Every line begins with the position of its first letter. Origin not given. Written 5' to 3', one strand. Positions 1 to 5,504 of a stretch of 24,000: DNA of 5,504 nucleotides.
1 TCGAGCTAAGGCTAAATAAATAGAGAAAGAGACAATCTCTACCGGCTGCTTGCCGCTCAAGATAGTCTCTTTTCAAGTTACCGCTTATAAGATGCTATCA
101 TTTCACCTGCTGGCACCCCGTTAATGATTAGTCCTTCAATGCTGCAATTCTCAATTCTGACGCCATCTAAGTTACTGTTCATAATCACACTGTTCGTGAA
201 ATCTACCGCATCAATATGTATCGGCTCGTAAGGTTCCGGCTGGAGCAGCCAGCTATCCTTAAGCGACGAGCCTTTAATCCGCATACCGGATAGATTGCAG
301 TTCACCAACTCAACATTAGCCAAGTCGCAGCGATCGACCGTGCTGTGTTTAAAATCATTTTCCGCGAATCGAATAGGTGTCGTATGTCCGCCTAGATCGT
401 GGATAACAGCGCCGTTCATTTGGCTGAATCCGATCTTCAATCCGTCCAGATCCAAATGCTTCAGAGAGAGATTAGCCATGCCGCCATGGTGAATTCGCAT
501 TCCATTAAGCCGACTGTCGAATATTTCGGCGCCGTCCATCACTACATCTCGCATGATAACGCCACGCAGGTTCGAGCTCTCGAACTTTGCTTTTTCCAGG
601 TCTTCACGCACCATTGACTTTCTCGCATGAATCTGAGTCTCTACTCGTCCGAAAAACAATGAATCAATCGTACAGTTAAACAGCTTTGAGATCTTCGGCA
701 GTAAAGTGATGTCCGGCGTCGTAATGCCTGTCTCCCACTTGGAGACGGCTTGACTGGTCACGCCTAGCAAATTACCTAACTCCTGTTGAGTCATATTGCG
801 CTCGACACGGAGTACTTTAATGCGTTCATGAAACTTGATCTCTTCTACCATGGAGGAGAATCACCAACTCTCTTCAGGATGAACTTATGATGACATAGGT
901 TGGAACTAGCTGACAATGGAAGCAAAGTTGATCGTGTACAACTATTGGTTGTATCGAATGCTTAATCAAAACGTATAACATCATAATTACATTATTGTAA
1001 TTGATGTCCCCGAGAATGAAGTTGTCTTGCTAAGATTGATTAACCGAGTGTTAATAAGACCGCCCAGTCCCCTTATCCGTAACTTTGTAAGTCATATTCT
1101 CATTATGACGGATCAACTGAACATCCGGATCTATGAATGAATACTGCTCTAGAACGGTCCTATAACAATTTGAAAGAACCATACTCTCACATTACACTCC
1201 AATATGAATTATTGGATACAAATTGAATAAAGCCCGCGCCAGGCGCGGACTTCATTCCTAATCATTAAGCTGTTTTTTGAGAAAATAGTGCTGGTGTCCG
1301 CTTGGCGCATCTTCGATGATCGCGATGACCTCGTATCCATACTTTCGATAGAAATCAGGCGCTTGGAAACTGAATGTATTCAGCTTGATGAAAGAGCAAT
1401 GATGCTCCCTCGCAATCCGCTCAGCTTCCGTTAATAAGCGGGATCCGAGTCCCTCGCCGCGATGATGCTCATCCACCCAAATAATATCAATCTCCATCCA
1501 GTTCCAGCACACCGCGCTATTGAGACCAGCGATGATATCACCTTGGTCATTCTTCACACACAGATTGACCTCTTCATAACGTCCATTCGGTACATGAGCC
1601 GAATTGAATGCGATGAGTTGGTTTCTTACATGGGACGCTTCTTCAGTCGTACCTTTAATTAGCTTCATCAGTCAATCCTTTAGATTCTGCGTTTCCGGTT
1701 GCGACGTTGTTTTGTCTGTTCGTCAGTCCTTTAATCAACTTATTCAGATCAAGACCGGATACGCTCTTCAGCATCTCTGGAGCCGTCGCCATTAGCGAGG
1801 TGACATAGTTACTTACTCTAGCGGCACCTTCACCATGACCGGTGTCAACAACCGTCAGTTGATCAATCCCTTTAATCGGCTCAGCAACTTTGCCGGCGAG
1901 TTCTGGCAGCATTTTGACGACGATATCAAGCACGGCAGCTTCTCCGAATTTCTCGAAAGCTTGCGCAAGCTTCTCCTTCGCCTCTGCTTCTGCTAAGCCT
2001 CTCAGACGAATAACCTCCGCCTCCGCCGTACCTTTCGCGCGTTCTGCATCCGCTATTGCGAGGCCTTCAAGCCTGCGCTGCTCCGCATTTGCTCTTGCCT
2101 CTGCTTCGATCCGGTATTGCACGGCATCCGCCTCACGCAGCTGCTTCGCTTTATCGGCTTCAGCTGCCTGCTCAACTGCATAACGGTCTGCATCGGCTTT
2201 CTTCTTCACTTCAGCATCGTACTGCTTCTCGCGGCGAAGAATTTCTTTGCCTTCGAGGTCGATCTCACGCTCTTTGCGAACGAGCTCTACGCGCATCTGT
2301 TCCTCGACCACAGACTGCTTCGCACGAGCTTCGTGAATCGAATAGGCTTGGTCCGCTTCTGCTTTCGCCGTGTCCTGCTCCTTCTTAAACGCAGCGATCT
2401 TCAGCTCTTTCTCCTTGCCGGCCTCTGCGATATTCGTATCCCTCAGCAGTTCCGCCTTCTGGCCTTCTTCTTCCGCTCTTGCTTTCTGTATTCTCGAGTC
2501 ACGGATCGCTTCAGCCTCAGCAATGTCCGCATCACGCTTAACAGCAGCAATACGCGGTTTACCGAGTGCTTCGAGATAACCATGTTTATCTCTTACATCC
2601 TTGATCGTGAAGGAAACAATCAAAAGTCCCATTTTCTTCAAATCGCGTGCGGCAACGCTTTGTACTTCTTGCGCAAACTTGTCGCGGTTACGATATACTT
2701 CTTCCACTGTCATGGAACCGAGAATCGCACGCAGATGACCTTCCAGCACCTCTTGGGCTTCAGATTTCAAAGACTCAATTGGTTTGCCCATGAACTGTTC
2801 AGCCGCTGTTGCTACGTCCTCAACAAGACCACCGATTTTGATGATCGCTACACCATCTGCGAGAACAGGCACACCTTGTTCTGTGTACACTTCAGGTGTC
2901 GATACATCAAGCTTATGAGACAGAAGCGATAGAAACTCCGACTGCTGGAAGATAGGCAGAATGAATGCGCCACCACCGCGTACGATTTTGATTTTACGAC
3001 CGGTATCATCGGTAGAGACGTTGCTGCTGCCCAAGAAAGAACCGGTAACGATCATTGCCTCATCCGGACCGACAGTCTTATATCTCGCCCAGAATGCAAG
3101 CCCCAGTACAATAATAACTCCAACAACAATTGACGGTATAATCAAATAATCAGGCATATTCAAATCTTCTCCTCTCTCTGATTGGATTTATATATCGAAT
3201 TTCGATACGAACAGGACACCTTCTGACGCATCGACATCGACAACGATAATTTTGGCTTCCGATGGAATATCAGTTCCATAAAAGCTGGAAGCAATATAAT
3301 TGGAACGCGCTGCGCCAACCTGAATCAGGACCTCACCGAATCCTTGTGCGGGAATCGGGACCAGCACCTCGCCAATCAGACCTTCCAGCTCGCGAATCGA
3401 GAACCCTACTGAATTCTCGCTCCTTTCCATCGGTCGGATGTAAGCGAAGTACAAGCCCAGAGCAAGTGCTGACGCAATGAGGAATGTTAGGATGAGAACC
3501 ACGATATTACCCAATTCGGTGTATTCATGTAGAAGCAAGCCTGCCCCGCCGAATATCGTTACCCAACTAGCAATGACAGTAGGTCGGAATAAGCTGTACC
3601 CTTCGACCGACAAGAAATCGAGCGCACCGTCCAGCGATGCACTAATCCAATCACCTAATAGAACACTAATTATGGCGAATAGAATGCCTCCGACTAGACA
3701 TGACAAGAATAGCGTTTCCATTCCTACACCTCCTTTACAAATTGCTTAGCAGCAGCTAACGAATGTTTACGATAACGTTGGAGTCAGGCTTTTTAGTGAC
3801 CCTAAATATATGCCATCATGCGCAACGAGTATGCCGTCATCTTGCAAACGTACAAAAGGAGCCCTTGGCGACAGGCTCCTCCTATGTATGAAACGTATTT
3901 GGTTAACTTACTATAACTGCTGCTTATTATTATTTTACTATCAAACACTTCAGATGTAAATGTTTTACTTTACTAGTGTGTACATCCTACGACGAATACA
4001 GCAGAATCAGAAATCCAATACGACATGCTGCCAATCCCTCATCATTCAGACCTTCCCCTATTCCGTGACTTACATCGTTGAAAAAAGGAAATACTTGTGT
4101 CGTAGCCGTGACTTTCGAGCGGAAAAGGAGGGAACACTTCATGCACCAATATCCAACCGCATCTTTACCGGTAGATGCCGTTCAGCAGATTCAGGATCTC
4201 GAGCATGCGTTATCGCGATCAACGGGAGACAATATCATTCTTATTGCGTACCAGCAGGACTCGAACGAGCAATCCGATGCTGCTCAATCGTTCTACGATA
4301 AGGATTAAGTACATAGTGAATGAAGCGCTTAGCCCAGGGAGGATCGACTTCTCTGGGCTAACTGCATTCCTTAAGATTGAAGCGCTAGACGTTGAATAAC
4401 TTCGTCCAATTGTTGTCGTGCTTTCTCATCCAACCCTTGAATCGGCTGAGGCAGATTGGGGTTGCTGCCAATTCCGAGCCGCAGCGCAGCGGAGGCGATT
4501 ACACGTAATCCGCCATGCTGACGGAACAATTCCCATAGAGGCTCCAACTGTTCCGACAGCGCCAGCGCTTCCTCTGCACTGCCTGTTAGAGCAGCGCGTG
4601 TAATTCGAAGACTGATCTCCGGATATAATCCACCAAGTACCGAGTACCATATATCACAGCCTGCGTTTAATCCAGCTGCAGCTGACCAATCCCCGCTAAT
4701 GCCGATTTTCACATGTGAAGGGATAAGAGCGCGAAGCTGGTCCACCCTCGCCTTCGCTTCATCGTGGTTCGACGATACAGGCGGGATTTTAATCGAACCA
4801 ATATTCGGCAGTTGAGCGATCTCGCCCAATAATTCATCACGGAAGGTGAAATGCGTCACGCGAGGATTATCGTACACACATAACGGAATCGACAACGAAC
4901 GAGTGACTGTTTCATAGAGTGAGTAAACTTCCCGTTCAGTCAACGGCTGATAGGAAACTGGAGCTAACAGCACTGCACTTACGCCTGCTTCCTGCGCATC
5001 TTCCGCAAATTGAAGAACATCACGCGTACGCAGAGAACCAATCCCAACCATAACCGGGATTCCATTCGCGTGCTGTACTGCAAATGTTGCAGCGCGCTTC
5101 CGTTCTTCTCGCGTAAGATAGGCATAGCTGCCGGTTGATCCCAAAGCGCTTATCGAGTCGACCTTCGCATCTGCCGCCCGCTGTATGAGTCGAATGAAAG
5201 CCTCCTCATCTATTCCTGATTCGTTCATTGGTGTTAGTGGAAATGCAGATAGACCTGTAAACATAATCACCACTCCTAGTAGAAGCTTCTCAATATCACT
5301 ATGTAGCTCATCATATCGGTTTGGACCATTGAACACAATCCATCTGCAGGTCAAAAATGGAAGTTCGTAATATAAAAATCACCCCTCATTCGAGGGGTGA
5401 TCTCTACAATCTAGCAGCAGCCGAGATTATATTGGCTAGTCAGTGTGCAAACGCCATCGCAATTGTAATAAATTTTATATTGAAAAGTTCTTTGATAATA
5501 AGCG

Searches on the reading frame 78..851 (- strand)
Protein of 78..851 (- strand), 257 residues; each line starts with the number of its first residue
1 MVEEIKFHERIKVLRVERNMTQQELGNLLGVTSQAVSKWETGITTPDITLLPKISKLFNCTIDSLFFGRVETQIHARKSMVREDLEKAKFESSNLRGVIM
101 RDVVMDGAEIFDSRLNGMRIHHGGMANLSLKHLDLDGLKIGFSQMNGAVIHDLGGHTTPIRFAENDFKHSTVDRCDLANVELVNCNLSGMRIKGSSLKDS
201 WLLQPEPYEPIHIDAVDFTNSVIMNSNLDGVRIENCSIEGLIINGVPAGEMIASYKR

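Call 64: search_protein_families(library=pfam, proteins=[window:78-851:-], max_evalue=0.001)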
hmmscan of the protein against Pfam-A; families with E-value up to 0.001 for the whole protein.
window:78-851:- (257 aa): 7 families
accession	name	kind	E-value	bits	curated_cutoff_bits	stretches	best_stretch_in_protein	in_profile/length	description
PF01381.28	HTH_3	-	1.8e-14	54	23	1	11-64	1-54/55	Helix-turn-helix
PF00805.28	Pentapeptide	-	5.3e-11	42.3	20.2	0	166-199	7-40/40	Pentapeptide repeats (8 copies)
PF13599.13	Pentapeptide_4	-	5.9e-11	42.7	38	0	161-200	7-46/78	Pentapeptide repeat region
PF13443.12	HTH_26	-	8.1e-07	29.6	22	1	10-64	1-56/63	Cro/C1-type HTH DNA-binding domain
PF13576.12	Pentapeptide_3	-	6.8e-06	26.6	27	0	161-196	5-43/48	Pentapeptide repeats (9 copies)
PF13560.12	HTH_31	-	6.9e-06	26.7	27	1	10-53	5-49/64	Helix-turn-helix domain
PF12844.13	HTH_19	-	1.2e-05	25.6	30.2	1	9-66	2-59/64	Helix-turn-helix domain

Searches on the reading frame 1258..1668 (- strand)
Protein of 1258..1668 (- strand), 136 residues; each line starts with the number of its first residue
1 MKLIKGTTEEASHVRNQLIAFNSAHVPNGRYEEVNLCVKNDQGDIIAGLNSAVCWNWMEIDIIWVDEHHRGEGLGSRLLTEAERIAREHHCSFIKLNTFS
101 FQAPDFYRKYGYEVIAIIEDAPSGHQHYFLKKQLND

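Call 64: search_protein_families(library=pfam, proteins=[window:1258-1668:-], max_evalue=0.001)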
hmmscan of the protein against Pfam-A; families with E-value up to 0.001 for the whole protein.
window:1258-1668:- (136 aa): 5 families
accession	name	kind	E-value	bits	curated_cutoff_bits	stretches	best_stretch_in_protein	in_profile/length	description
PF00583.31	Acetyltransf_1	-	3.3e-13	50.4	20.7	1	35-112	34-116/116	Acetyltransferase (GNAT) family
PF13508.13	Acetyltransf_7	-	8.5e-12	45.7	27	1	38-114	7-84/84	Acetyltransferase (GNAT) domain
PF13673.13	Acetyltransf_10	-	1.4e-07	32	23.6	1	35-115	31-110/128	Acetyltransferase (GNAT) domain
PF08445.16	FR47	-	8.6e-05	22.9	22.1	1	59-115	23-80/86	FR47-like protein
PF13527.13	Acetyltransf_9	-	0.00019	21.8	25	1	63-114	78-126/127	Acetyltransferase (GNAT) domain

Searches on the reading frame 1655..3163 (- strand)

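Call 64: search_protein_families(library=pfam, proteins=[window:1655-3163:-], max_evalue=0.001)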
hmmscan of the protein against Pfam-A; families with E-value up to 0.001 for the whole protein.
window:1655-3163:- (502 aa): 2 families
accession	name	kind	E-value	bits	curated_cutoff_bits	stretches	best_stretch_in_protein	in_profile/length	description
PF01145.31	Band_7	-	6.2e-29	101.7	23.6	1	30-219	2-174/176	SPFH domain / Band 7 family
PF15975.10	Flot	-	3.5e-07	30.8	27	1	369-451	2-88/124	Flotillin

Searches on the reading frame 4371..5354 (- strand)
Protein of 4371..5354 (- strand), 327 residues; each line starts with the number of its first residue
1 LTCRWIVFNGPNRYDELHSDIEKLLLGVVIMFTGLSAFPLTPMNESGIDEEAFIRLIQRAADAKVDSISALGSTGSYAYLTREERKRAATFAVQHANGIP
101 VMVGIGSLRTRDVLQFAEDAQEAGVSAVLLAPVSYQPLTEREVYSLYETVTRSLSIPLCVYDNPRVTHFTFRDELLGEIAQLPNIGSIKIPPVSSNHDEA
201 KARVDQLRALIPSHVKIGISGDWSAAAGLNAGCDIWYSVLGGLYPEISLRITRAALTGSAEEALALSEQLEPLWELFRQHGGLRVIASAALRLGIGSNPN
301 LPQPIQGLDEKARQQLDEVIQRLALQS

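Call 64: search_protein_families(library=pfam, proteins=[window:4371-5354:-], max_evalue=0.001)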
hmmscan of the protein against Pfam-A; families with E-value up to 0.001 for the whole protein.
window:4371-5354:- (327 aa): 1 family
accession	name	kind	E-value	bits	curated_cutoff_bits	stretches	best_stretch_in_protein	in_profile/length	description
PF00701.28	DHDPS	-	1.2e-32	113.3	22.1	1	32-321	2-287/289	Dihydrodipicolinate synthetase family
